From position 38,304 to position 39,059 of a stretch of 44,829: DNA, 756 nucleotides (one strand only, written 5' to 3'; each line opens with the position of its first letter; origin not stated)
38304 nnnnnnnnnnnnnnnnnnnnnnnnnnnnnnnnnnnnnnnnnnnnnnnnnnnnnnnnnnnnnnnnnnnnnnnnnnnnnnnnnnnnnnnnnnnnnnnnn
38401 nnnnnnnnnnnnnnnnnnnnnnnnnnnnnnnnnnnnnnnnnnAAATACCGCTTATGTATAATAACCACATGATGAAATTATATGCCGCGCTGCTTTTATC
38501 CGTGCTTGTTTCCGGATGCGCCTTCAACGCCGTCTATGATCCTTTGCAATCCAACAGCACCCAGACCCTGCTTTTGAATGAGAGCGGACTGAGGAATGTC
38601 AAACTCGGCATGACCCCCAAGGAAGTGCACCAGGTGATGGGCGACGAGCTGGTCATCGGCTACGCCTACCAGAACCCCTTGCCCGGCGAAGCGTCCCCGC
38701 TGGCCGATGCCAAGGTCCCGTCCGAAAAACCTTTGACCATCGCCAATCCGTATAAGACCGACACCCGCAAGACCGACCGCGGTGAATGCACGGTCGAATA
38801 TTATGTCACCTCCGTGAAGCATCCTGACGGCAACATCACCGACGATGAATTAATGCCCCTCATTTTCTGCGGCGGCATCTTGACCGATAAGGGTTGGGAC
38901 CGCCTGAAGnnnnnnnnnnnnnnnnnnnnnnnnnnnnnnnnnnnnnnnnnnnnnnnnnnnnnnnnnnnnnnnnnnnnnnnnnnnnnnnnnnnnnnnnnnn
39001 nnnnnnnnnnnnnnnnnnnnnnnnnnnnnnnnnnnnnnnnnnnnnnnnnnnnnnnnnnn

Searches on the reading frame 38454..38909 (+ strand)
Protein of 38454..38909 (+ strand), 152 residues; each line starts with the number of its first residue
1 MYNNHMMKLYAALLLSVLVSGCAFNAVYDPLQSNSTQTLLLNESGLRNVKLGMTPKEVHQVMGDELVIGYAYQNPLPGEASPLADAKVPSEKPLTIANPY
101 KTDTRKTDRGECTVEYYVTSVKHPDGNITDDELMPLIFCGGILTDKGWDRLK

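Call 67: search_protein_families(library=pfam, proteins=[window:38454-38909:+], max_evalue=0.01)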
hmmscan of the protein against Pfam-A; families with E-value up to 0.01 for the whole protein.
window:38454-38909:+ (152 aa): 1 family
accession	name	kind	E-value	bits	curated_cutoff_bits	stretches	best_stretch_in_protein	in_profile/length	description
PF11399.14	DUF3192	-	1.5e-05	25.4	26.9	0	106-144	54-92/101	Protein of unknown function (DUF3192)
